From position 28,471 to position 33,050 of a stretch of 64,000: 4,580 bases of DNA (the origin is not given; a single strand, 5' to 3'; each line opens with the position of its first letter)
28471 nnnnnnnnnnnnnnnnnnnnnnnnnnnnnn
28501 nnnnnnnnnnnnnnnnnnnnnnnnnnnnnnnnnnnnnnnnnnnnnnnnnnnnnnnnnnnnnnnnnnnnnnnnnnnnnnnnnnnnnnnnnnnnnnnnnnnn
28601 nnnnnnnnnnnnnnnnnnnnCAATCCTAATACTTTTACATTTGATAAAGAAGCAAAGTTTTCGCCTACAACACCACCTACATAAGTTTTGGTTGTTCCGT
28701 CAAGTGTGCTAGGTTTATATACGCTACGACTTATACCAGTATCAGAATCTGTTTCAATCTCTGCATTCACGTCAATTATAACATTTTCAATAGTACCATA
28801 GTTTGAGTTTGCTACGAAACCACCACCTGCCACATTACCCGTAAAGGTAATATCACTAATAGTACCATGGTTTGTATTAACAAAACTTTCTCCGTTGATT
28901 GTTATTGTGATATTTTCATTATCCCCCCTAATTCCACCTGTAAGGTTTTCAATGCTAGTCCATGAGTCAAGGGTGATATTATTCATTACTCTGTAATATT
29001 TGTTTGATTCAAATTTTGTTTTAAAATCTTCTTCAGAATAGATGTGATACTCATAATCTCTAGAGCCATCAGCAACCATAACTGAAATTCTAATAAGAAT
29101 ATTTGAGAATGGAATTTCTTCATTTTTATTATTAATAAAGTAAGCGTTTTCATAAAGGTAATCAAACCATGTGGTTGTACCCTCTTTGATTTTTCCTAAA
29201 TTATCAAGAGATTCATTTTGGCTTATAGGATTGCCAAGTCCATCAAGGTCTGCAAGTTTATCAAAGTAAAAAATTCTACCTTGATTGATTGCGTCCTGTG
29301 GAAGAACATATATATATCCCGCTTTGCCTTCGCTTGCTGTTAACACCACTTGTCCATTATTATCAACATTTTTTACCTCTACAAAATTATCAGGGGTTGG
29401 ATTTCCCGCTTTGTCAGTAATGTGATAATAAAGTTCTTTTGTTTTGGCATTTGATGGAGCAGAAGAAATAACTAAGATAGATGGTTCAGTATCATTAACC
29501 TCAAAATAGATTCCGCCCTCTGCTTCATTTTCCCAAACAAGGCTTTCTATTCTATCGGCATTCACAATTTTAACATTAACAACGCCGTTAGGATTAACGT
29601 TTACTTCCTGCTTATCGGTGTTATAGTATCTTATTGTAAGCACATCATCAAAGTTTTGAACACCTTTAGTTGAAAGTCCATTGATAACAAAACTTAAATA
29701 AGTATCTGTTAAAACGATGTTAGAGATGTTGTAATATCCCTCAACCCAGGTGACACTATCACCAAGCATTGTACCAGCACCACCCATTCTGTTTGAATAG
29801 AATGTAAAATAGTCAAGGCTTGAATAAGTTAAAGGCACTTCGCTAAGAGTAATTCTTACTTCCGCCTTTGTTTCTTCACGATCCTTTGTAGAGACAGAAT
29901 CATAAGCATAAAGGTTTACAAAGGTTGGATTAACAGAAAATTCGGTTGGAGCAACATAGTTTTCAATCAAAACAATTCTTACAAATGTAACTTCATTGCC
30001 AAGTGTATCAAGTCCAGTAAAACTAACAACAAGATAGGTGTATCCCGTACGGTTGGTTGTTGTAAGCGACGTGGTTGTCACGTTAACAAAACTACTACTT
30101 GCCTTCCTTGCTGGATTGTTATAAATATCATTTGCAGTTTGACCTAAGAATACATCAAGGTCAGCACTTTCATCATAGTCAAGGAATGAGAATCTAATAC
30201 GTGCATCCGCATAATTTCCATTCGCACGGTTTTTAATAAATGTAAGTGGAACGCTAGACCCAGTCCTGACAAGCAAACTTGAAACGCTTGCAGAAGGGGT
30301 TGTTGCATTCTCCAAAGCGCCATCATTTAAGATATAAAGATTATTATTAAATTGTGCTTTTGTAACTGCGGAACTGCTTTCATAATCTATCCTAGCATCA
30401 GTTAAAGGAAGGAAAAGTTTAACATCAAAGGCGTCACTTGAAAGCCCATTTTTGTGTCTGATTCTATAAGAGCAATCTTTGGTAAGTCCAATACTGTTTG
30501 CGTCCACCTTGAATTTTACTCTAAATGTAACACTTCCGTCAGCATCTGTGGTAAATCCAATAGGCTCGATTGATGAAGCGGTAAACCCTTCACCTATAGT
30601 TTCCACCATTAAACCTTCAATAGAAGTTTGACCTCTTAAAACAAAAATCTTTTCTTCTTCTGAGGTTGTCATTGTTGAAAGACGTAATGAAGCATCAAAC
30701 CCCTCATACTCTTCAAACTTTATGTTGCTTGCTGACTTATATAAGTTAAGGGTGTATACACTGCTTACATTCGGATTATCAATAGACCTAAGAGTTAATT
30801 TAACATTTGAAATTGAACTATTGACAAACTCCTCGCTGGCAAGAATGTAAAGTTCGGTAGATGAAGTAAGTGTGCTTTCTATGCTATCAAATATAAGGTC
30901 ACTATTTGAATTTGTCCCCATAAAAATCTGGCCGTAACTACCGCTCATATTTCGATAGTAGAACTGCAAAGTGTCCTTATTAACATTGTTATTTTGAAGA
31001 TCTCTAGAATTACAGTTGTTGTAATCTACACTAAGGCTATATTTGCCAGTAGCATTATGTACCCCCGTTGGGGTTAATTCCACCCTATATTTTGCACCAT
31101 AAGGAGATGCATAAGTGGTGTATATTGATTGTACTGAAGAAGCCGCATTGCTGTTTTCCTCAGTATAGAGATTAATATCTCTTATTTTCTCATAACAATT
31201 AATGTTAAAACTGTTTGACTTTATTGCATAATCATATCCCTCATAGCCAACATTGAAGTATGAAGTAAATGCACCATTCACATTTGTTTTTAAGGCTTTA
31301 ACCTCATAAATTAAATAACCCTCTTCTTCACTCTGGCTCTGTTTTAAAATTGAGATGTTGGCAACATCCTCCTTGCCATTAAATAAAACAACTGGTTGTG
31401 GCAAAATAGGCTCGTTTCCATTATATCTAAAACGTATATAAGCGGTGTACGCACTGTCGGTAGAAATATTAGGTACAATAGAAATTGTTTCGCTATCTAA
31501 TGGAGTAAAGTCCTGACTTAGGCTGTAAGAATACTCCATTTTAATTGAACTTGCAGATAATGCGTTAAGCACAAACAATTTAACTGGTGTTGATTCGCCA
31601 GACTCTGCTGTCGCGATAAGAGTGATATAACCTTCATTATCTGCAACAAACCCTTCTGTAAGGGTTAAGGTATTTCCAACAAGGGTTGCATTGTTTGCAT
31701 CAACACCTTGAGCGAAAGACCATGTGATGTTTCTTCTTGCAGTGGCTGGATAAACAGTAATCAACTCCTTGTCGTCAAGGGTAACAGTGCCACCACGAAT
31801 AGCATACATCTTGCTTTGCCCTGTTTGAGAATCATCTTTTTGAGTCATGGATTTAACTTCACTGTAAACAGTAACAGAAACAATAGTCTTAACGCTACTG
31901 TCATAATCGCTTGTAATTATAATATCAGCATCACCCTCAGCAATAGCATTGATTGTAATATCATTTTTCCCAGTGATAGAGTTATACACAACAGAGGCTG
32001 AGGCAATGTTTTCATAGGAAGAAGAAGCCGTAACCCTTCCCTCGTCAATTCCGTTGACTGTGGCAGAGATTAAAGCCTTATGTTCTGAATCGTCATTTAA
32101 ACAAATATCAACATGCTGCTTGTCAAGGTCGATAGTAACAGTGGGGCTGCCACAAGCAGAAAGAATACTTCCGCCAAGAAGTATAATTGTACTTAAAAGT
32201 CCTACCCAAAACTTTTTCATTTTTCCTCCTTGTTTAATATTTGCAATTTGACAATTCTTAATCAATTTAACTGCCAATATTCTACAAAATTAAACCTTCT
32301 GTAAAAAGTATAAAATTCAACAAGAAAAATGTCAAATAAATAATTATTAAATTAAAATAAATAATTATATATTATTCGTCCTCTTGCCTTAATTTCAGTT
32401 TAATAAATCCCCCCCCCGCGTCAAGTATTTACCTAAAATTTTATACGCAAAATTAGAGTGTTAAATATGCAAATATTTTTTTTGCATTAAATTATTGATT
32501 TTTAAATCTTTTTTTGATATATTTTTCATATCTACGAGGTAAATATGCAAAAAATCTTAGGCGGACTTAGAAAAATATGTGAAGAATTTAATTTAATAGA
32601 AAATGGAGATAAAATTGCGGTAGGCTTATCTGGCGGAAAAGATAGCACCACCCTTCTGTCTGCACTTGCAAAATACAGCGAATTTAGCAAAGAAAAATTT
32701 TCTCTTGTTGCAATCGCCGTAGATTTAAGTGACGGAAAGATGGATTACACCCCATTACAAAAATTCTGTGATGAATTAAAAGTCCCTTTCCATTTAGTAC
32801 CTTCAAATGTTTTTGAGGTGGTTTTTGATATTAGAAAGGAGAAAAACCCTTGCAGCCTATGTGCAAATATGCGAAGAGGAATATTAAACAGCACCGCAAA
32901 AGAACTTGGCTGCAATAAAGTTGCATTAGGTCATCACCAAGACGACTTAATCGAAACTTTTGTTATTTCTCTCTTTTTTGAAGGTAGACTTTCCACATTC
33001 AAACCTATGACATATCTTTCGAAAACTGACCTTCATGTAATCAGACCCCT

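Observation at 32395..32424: G9 homopolymer inside the spacer of the putative giant-gene promoter: a candidate phase-variation switch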

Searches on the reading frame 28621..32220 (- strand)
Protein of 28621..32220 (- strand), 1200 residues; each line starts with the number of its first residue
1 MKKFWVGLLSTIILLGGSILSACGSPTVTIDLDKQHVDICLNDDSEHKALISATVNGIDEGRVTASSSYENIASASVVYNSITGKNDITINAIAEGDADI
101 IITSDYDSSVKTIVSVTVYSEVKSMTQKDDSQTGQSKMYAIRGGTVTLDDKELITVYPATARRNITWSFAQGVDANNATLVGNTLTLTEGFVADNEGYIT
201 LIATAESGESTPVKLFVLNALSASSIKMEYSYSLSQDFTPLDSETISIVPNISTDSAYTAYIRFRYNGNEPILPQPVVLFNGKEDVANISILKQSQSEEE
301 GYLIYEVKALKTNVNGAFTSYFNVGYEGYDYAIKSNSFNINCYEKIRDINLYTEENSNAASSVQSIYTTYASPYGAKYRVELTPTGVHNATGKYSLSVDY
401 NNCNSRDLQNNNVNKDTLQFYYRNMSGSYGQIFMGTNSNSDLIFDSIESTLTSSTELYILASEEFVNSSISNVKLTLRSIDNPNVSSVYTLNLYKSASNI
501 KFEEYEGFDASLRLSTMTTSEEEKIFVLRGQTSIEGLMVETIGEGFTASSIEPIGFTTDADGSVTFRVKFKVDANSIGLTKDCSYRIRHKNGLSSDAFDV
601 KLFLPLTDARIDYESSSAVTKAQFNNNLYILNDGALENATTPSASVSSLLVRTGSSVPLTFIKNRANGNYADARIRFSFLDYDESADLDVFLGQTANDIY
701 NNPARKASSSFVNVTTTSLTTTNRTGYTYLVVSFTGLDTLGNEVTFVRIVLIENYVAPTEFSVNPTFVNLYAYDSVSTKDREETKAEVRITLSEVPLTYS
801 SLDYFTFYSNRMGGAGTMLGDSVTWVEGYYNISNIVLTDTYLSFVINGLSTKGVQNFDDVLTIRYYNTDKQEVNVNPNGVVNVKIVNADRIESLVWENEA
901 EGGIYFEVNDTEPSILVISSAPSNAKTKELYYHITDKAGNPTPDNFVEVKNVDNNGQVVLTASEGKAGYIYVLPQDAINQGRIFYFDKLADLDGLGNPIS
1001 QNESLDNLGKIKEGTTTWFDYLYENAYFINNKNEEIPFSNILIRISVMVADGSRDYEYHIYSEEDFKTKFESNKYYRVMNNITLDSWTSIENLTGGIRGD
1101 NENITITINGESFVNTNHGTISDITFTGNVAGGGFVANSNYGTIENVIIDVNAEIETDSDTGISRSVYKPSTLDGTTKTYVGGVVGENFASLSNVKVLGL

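Call 40: search_protein_families(library=pfam, proteins=[window:29221-32220:-], max_evalue=1)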
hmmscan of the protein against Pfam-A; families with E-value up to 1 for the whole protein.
window:29221-32220:- (1000 aa): 1 family
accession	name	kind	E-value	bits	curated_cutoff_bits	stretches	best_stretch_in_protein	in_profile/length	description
PF03271.22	EB1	-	0.035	14.9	27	0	982-995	5-18/41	EB1-like C-terminal motif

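Call 41: search_solved_structures(query=window:28621-32220:-, max_evalue=0.1)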
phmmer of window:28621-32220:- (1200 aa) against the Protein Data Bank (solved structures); distinct sequences matched with E-value up to 0.1: 0.

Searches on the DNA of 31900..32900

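Call 8: search_rna_families(source=window, start=31900, end=32900, threshold=evalue, max_evalue=1)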
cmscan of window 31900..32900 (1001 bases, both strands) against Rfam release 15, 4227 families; matches with E-value up to 1: 3.
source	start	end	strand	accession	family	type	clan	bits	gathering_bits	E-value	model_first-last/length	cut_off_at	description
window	32513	32559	-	RF03794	MIR5298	Gene; miRNA;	-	22.2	70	0.94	1-80/80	no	MIR5298 microRNA precursor family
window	32835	32891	+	RF02031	tpke11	Gene; sRNA;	-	18.3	43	0.51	1-77/77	no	tpke11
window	32795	32853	-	RF00032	Histone3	Cis-reg;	-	15.8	34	0.46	1-46/46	no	Histone 3' UTR stem-loop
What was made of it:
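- Tried and rejected: Rfam scan of 31900-32900 at E <= 1 gave only three chance-level hits (call 8).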
